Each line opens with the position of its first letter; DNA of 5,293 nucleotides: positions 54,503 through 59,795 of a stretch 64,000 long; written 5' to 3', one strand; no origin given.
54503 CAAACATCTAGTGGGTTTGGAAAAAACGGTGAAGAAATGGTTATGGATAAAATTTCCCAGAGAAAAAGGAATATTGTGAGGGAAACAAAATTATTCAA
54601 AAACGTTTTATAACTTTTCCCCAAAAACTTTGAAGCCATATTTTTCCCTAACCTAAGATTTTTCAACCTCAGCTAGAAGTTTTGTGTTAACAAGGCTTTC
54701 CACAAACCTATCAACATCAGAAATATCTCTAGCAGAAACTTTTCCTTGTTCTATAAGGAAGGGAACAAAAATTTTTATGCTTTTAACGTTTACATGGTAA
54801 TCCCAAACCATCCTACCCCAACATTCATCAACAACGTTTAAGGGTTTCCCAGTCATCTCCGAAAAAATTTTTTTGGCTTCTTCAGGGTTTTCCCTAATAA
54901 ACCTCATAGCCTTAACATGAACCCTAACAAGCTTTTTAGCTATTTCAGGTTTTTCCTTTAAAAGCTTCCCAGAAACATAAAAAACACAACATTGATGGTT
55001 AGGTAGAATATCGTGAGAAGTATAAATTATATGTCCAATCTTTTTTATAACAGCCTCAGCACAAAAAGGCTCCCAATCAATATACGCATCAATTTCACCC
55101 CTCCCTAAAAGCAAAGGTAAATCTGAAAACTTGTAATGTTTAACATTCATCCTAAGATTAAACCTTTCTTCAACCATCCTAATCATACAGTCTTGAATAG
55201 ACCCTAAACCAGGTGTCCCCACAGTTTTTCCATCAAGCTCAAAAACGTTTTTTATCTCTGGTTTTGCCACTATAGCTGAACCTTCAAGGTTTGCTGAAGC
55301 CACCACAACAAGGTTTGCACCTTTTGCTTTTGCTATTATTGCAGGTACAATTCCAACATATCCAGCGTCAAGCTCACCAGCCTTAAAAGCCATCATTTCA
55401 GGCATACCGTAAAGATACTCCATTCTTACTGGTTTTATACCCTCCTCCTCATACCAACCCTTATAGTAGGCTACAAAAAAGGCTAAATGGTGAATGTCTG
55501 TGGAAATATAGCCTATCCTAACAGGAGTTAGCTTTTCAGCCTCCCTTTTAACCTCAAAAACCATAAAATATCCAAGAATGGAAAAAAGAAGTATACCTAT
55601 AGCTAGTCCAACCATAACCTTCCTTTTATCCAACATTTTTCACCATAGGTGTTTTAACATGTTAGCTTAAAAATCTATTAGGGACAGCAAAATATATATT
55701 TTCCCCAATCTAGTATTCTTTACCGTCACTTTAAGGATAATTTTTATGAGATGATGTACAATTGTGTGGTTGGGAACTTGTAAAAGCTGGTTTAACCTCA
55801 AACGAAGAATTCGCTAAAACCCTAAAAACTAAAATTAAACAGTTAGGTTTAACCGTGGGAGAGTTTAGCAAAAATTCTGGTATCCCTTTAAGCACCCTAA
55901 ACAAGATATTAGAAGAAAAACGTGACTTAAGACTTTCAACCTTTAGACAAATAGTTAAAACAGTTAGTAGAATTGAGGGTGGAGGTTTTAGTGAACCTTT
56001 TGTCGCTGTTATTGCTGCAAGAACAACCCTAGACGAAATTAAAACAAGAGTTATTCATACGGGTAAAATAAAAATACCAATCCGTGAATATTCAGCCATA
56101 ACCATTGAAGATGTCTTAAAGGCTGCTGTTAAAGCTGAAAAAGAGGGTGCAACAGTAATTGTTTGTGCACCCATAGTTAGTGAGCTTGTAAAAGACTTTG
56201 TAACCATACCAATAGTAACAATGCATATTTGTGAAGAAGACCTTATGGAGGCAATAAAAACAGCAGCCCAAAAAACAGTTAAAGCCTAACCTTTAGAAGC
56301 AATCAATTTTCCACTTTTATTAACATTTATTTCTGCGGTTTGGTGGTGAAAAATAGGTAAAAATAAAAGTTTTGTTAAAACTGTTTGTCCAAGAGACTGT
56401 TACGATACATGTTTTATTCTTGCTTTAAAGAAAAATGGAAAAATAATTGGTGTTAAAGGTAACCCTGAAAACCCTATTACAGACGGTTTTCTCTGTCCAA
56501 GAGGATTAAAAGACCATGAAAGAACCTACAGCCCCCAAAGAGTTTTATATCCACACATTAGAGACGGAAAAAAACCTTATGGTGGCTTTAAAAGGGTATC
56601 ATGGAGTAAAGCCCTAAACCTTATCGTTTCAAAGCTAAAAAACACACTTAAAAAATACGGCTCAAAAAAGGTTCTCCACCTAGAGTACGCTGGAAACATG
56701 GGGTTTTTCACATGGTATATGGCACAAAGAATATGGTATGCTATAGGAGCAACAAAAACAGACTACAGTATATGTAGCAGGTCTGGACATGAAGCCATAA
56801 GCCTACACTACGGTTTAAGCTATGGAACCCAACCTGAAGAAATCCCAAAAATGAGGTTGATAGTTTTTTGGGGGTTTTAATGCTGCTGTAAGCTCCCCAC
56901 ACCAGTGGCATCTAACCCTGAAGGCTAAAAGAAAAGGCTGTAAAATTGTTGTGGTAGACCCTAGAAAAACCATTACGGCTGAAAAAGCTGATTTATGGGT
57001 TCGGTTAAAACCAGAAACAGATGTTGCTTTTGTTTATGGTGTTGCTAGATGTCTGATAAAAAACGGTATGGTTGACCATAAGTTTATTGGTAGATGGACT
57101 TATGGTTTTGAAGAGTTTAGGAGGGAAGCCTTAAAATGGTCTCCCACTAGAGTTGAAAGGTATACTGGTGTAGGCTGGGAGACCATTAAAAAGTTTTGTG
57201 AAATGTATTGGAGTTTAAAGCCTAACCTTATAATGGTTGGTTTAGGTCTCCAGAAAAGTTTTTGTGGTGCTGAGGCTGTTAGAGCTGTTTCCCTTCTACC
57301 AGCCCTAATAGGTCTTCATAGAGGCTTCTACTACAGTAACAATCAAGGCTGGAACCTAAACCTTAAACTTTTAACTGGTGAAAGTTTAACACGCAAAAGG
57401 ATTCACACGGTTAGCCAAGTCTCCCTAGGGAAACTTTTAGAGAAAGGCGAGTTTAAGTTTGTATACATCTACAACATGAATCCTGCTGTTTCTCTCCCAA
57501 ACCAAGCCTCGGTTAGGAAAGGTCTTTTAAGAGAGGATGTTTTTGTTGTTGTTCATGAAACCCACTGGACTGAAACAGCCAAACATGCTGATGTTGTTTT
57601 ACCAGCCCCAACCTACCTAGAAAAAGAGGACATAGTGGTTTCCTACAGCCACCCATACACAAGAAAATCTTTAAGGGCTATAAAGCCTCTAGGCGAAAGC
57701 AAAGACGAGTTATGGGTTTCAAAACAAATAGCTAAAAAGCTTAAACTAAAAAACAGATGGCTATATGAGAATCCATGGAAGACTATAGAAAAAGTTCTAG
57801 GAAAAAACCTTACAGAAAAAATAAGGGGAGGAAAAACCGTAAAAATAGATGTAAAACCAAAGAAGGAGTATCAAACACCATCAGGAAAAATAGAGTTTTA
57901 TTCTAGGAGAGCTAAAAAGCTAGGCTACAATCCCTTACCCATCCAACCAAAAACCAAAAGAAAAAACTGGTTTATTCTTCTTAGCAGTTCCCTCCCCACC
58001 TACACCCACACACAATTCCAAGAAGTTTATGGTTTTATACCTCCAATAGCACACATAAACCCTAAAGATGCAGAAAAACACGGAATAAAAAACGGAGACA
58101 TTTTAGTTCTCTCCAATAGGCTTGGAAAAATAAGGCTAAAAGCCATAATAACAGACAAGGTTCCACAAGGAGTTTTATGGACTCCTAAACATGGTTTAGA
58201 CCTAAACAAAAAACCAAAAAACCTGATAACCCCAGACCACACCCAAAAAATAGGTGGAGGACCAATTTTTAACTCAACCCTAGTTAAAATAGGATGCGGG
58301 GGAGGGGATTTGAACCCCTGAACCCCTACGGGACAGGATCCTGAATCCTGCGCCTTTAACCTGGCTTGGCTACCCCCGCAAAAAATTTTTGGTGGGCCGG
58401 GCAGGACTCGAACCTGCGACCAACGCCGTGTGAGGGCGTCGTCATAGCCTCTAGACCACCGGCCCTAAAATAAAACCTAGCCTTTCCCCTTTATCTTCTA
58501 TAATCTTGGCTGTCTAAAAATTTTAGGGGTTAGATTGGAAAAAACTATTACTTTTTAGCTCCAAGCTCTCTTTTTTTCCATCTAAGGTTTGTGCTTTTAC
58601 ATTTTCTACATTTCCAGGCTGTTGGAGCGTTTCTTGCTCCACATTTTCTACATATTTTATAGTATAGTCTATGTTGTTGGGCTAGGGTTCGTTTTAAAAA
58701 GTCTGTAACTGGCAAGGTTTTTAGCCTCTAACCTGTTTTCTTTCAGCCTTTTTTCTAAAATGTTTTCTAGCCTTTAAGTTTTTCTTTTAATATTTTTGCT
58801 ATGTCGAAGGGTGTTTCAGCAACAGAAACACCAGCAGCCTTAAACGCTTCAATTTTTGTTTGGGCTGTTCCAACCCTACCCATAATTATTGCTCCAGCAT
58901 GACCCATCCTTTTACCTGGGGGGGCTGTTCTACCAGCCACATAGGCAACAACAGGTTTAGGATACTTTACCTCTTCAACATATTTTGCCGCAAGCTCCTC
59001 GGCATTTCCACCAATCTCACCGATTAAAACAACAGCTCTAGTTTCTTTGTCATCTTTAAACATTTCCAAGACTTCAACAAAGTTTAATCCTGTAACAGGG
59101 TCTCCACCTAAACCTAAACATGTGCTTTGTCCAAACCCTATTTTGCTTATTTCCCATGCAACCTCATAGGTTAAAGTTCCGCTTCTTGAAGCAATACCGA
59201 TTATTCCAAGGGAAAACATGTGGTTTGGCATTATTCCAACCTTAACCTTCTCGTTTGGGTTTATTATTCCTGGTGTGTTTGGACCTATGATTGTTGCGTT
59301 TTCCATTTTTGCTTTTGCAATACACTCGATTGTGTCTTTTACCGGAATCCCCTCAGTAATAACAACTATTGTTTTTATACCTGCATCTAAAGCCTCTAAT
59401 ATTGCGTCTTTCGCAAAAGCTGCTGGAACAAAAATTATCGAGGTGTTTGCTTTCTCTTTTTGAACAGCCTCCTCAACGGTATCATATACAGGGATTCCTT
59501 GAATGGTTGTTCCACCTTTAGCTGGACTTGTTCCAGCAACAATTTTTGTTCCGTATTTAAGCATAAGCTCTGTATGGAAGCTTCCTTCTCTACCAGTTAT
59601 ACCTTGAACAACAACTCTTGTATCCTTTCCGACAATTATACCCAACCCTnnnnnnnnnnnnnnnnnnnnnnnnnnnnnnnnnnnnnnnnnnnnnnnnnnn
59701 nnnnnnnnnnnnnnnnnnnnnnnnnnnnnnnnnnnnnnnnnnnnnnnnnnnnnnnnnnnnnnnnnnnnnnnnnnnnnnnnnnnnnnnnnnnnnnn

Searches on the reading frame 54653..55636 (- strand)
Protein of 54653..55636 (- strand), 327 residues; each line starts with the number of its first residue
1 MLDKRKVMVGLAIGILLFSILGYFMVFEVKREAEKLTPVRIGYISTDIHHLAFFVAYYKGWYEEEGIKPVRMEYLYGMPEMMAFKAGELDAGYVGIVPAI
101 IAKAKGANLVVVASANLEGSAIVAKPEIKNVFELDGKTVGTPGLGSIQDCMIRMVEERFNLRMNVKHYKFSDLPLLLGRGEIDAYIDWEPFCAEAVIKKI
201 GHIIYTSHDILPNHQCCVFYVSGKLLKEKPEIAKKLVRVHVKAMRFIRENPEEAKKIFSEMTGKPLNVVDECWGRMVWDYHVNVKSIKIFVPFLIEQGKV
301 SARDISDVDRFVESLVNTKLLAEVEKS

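Call 20: search_protein_families(library=pfam, proteins=[window:54653-55636:-], max_evalue=0.00001)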
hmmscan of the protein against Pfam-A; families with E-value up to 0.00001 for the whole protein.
window:54653-55636:- (327 aa): 2 families
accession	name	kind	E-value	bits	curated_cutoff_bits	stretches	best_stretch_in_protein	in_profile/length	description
PF13379.11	NMT1_2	-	6.7e-29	101.9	24.7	1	33-257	2-247/252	NMT1-like family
PF09084.16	NMT1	-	4.3e-17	63.2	20.5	1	49-254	3-216/216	NMT1/THI5 like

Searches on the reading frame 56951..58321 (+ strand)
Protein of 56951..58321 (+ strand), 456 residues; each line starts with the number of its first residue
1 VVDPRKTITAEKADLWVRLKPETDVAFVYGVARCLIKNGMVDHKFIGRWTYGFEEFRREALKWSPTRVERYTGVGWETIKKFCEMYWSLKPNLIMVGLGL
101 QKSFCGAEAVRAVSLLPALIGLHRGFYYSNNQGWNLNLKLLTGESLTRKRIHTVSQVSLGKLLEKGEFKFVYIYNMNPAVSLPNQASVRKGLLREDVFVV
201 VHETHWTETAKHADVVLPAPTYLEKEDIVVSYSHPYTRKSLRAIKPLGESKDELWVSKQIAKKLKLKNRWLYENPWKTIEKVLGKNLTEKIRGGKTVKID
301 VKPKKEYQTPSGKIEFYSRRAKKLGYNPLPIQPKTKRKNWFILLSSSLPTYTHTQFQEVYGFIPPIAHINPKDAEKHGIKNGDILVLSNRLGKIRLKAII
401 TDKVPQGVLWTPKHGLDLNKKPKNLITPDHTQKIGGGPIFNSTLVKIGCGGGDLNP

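Call 19: search_protein_families(library=pfam, proteins=[window:56951-58321:+], max_evalue=0.00001)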
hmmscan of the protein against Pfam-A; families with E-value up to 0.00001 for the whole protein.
window:56951-58321:+ (456 aa): 2 families
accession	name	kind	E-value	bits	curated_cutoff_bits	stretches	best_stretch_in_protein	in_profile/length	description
PF00384.28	Molybdopterin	-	3.1e-29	102.5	24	1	2-263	143-353/353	Molybdopterin oxidoreductase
PF01568.27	Molydop_binding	-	3.1e-17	63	26.8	1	359-443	23-109/110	Molydopterin dinucleotide binding domain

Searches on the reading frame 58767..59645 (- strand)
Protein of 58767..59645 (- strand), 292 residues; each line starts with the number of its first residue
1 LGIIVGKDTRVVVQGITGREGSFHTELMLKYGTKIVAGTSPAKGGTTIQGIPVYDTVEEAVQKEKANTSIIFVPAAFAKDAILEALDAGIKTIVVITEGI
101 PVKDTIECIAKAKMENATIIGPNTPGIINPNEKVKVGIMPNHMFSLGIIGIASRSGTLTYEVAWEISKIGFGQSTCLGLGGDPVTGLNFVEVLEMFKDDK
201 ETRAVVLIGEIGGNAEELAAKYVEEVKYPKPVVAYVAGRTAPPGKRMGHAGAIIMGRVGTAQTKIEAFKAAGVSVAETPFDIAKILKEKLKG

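Call 20: search_protein_families(library=pfam, proteins=[window:58767-59645:-], max_evalue=0.00001)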
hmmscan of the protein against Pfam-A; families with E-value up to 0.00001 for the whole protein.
window:58767-59645:- (292 aa): 4 families
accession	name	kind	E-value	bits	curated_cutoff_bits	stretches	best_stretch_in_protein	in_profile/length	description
PF02629.25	CoA_binding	-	1.5e-31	109.4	22.3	1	7-99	2-97/97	CoA binding domain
PF00549.24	Ligase_CoA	-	7.6e-25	87.9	24.5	1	153-273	2-127/128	CoA-ligase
PF13607.11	Succ_CoA_lig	-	5.1e-12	46.2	27.4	1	147-282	2-131/138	Succinyl-CoA ligase like flavodoxin domain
PF13380.12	CoA_binding_2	-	2.5e-06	28.3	22.8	1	43-129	37-115/116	CoA binding domain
